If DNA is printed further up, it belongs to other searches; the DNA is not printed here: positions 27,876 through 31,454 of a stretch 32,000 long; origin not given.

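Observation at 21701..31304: Split-sensor three-component regulator (PhnD-like lipoprotein, kinase, NarL-type regulator) driving a B-C-A Mo oxidoreductase beside the ars island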

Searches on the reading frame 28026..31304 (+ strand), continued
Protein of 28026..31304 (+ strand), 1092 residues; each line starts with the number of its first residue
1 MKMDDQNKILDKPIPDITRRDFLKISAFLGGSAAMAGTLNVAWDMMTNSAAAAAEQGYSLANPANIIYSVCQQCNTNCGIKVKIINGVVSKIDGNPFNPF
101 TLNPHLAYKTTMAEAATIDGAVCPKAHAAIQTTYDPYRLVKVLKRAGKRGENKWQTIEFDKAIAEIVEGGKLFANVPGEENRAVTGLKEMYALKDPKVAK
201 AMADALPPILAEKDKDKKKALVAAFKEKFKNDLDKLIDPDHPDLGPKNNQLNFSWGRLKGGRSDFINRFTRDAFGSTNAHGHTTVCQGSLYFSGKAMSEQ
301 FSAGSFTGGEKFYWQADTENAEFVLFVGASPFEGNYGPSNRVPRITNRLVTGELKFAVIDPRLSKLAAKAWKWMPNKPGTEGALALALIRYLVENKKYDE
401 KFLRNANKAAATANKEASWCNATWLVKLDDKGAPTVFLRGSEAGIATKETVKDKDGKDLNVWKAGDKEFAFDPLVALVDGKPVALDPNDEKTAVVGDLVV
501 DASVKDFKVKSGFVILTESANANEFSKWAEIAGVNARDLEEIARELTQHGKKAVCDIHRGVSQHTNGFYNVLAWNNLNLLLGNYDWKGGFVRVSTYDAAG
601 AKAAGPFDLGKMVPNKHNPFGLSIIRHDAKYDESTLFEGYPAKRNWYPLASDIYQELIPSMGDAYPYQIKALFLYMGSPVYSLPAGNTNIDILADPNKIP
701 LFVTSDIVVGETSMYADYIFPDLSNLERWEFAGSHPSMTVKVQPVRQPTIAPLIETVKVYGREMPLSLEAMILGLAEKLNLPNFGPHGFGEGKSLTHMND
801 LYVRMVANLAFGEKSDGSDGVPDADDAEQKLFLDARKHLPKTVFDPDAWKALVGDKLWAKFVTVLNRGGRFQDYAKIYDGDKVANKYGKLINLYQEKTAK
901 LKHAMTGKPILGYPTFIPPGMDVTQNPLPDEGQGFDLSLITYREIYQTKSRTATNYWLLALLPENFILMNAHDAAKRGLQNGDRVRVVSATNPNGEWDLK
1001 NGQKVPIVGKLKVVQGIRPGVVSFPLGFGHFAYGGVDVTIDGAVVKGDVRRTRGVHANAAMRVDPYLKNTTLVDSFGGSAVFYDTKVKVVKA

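Call 34: search_solved_structures(query=window:28026-31304:+, max_evalue=1e-15, show_alignments=2)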
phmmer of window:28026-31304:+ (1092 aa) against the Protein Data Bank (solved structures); distinct sequences matched with E-value up to 1e-15: 2.
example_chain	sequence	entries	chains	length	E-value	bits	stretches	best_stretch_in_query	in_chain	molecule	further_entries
2vpw_A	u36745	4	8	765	8.2e-35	123.3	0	520-758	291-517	THIOSULFATE REDUCTASE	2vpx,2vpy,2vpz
6cz7_A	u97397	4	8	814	4.5e-21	77.8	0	273-394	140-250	ArrA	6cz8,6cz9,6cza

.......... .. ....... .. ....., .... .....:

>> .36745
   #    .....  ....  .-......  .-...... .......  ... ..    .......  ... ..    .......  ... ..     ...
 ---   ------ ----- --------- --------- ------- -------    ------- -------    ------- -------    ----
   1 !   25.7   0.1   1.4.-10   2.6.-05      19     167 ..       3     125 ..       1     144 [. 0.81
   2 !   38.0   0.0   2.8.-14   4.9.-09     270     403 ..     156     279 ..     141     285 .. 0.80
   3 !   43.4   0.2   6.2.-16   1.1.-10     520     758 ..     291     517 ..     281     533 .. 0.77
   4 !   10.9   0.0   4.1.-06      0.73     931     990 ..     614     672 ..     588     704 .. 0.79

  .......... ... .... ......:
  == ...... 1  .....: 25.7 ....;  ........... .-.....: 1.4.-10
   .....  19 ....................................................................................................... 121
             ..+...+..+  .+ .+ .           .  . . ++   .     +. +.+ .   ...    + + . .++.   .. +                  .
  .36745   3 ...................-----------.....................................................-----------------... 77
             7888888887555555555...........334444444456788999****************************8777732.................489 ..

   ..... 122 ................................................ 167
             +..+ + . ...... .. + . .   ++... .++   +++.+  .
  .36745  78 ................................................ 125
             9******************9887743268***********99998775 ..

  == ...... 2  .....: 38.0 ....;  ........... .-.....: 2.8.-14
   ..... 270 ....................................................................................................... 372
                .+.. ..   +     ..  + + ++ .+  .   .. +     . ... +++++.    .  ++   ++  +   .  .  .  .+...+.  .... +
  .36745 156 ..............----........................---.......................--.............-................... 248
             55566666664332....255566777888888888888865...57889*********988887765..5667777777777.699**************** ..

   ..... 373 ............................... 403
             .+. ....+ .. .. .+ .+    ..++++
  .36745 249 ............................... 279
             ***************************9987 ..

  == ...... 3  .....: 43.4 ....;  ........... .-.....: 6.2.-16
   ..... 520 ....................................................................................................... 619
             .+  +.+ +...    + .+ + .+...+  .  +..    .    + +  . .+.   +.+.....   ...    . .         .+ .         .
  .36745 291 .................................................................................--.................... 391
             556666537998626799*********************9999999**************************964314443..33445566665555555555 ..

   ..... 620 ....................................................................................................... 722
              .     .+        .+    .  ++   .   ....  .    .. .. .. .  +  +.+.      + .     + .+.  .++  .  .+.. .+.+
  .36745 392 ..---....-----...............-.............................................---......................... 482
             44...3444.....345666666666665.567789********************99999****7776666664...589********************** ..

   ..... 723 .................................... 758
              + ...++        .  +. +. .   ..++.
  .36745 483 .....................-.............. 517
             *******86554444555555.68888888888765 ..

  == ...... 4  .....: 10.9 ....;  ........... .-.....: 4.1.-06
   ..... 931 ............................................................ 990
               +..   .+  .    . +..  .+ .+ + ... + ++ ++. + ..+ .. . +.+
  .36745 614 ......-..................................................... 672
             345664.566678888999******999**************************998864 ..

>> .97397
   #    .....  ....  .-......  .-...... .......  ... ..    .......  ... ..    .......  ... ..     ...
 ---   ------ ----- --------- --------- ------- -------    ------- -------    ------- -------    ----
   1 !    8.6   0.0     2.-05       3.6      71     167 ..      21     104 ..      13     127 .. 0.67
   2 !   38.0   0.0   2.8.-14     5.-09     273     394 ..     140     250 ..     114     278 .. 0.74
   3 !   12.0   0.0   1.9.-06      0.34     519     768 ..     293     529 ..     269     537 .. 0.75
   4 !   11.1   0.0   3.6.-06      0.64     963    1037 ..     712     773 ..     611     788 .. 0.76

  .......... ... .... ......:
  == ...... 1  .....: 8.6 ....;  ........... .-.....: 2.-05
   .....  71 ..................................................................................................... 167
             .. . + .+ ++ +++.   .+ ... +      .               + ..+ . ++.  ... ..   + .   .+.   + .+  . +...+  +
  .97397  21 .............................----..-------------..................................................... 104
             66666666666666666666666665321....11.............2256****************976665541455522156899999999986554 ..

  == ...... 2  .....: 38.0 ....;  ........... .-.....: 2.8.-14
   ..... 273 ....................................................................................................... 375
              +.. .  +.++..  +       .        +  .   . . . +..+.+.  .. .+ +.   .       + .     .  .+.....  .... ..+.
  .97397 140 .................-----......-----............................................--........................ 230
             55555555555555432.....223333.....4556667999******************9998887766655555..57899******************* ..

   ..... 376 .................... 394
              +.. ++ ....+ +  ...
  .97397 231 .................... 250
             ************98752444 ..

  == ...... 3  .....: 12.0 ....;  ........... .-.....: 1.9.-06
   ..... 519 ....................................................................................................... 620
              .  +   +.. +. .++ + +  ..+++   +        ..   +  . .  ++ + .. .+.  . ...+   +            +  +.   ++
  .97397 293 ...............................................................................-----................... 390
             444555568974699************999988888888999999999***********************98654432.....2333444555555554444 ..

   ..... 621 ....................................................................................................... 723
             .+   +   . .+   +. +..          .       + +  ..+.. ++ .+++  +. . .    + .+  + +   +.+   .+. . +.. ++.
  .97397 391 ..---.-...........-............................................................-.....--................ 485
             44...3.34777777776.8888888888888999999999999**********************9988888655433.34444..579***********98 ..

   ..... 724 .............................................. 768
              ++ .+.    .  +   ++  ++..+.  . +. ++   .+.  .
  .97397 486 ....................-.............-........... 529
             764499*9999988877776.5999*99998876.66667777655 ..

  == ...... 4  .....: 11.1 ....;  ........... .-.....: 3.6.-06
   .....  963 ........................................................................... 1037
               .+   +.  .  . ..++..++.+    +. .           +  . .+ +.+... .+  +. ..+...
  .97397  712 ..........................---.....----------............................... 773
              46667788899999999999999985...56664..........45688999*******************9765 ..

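Call 35: search_dna_similar(query=window:28026-31304:+, collection=plasmids, mode=protein, max_rows=30, max_evalue=1e-10)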
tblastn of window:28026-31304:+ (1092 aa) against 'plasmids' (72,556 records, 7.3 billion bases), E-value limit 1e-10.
Records with a match: 77; places in all: 78; records where one place covers at least 80% of the query: 67.
Best place of each record, by identity: <60% 77.
By first word of the organism name: Escherichia 33; Azospirillum 10; Citrobacter 8; Klebsiella 4; Halobellus 2; Salmonella 2; Enterobacter 2; Proteus 2; Shigella 2; Hafnia 2; and 9 more.
By predicted mobility (MOB-suite, as given by PLSDB): non-mobilizable 36; conjugative 25; mobilizable 16.
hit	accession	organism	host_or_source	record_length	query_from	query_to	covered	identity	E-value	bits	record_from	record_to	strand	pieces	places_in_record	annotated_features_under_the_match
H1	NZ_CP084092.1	Halomicrobium urmianum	cell culture,salt lake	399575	17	1091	98%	33.3%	4e-146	493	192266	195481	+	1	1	molybdopterin-dependent oxidoreductase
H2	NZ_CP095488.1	Halorientalis marina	cell culture,salt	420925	17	1091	98%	32.5%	3e-139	473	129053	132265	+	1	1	molybdopterin-dependent oxidoreductase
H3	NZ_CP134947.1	Halobellus sp. DFY28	cell culture,sediment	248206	17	1089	98%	32.6%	2e-122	489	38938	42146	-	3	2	molybdopterin-dependent oxidoreductase | molybdopterin dinucleotide binding domain-containing protein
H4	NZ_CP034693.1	Halorubrum sp. BOL3-1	-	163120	17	1091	98%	31.4%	2e-134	458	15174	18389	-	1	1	molybdopterin-dependent oxidoreductase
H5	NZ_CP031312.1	Halobellus limi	Cell culture,Taibei marine solar ...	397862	17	1091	98%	31.3%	1e-136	465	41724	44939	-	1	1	molybdopterin-dependent oxidoreductase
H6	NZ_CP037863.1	Citrobacter arsenatis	cell culture,sediment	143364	55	1092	95%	31.1%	9e-136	462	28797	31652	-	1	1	molybdopterin-dependent oxidoreductase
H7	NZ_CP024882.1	Citrobacter freundii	-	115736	55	1092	95%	31.0%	1e-135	462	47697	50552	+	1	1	molybdopterin-dependent oxidoreductase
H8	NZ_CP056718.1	Citrobacter sp. RHBSTW-00599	culture,Freshwater sample from upstream ...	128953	55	1092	95%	31.0%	1e-135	462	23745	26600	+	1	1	molybdopterin-dependent oxidoreductase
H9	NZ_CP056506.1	Citrobacter freundii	culture,Wastewater influent sample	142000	55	1092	95%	31.0%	1e-135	462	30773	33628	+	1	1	molybdopterin-dependent oxidoreductase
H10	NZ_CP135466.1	Citrobacter freundii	Homo sapiens,bacterial culture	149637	55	1092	95%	31.0%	1e-135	462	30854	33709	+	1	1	molybdopterin-dependent oxidoreductase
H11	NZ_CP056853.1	Citrobacter freundii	culture,Freshwater sample from ...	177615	55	1092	95%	31.0%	1e-135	462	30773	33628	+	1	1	molybdopterin-dependent oxidoreductase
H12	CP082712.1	Salmonella enterica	ground turkey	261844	55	1092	95%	31.0%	1e-135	462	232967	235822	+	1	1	molybdopterin-dependent oxidoreductase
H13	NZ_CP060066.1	Escherichia coli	Homo sapiens,isolate,feces from healthy ...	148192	55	1092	95%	31.0%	2e-135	461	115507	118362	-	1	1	molybdopterin-dependent oxidoreductase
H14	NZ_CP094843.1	Enterobacter ludwigii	cell culture,tailing mud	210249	55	1092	95%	30.9%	4e-135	460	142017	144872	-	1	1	molybdopterin-dependent oxidoreductase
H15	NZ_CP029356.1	Azospirillum thermophilum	cell culture,hot spring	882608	54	1081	94%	31.1%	1e-112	394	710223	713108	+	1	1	molybdopterin-dependent oxidoreductase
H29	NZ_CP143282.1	Klebsiella pneumoniae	cell culture,seawater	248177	62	1081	93%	27.7%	7e-92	332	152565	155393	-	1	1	ttrA: tetrathionate reductase subunit TtrA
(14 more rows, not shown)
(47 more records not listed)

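Call 37: get_annotated_region(hit=H6, flank=9000)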
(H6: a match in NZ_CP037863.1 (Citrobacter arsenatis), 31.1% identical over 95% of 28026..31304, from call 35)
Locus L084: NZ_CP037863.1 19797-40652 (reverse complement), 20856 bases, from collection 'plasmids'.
description: Citrobacter arsenatis strain LY-1 plasmid unnamed2, complete sequence
organism: Citrobacter arsenatis (NCBI taxid 2546350)
taxonomy: Bacteria; Pseudomonadota; Gammaproteobacteria; Enterobacterales; Enterobacteriaceae; Citrobacter; Citrobacter arsenatis
host: -; source: cell culture,sediment; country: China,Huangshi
typing (MOB-suite, as given by PLSDB): conjugative; replicon IncFII; relaxase MOBF; mating-pair formation MPF_F
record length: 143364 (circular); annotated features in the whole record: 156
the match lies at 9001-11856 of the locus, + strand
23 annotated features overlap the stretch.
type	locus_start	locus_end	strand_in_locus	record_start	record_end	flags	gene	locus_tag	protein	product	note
CDS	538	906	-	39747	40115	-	-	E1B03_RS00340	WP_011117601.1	winged helix-turn-helix domain-containing protein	-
CDS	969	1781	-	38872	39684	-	-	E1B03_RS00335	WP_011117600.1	sulfite exporter TauE/SafE family protein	GO:0006810 - transport [Evidence IEA]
CDS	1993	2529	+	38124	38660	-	-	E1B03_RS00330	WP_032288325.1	GNAT family N-acetyltransferase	-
predicted_resistance_gene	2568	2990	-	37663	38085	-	arsC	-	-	glutaredoxin-dependent arsenate reductase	predicted by amrfinderplus; class ARSENIC; identity 99.29%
predicted_resistance_gene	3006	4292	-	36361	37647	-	arsB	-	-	arsenite efflux transporter membrane subunit ArsB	predicted by amrfinderplus; class ARSENIC; identity 98.83%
CDS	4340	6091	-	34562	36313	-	arsA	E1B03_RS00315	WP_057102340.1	arsenite efflux transporter ATPase subunit ArsA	-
predicted_resistance_gene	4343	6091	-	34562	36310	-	arsA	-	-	arsenite efflux transporter ATPase subunit ArsA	predicted by amrfinderplus; class ARSENIC; identity 95.03%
predicted_resistance_gene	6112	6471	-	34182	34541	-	arsD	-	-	arsenite efflux transporter metallochaperone ArsD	predicted by amrfinderplus; class ARSENIC; identity 95.0%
CDS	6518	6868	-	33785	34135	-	-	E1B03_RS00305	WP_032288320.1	transcriptional regulator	-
CDS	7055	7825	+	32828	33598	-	dsrO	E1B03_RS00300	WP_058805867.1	sulfate reduction electron transfer complex DsrMKJOP subunit DsrO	GO:0019420 - dissimilatory sulfate reduction [Evidence IEA]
CDS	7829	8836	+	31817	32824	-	-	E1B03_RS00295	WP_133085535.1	hypothetical protein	-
CDS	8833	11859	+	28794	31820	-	-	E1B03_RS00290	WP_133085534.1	molybdopterin-dependent oxidoreductase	-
CDS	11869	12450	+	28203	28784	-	-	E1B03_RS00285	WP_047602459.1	hypothetical protein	-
CDS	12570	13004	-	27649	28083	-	-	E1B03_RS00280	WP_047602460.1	dual specificity protein phosphatase family protein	GO:0016311 - dephosphorylation [Evidence IEA]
CDS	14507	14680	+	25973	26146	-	-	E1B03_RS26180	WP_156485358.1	hypothetical protein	-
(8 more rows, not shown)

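Call 42: find_homologous_proteins(query=L076:9762-13010:+)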
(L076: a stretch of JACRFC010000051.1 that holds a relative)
Query L076:9762-13010:+ (1082 aa): 2941 proteins with E <= 0.001 among 8000 candidates; the best 120 are listed.
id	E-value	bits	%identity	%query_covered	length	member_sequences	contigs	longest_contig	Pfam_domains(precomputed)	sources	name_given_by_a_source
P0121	0.0e+0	2472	100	99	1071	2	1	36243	PF00384.28,PF01568.28,PF04879.22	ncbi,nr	ncbi:MAG: molybdopterin-dependent oxidoreductase [Ignavibacteriales bacterium]|nr:molybdopterin-depe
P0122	0.0e+0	2326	93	99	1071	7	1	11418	PF00384.28,PF01568.28,PF04879.22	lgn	-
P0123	0.0e+0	2039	80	99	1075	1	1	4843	PF00384.28,PF01568.28,PF04879.22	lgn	-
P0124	0.0e+0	2039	80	99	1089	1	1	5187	PF00384.28,PF01568.28,PF04879.22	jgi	jgi:anaerobic selenocysteine-containing dehydrogenase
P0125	0.0e+0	2019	78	100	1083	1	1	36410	PF00384.28,PF01568.28,PF04879.22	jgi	-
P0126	0.0e+0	2017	80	98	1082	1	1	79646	PF00384.28,PF01568.28,PF04879.22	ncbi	-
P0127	0.0e+0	2016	80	98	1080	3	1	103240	PF00384.28,PF01568.28,PF04879.22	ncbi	-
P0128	0.0e+0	2005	78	99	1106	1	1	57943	PF00384.28,PF01568.28,PF04879.22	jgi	jgi:anaerobic selenocysteine-containing dehydrogenase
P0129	0.0e+0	2005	78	99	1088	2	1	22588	PF00384.28,PF01568.28,PF04879.22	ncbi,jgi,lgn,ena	-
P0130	0.0e+0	1995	78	98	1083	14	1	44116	PF00384.28,PF01568.28,PF04879.22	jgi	jgi:tetrathionate reductase subunit A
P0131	0.0e+0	1988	78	98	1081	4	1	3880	PF00384.28,PF01568.28,PF04879.22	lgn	-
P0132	0.0e+0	1988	77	99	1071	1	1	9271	PF00384.28,PF01568.28,PF04879.22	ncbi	-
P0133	0.0e+0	1983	79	99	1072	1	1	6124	PF00384.28,PF01568.28,PF04879.22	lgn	-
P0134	0.0e+0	1980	78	98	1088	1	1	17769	PF00384.28,PF01568.28,PF04879.22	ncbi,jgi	jgi:anaerobic selenocysteine-containing dehydrogenase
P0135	0.0e+0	1975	78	98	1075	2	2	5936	PF00384.28,PF01568.28,PF04879.22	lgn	-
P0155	0.0e+0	1750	69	98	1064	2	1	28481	PF00384.28,PF01568.28,PF04879.22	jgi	jgi:anaerobic selenocysteine-containing dehydrogenase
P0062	0.0e+0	1477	60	98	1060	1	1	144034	PF00384.28,PF01568.28,PF04879.22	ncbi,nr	ncbi:MAG: molybdopterin-dependent oxidoreductase [Candidatus Rokubacteria bacterium]|nr:molybdopteri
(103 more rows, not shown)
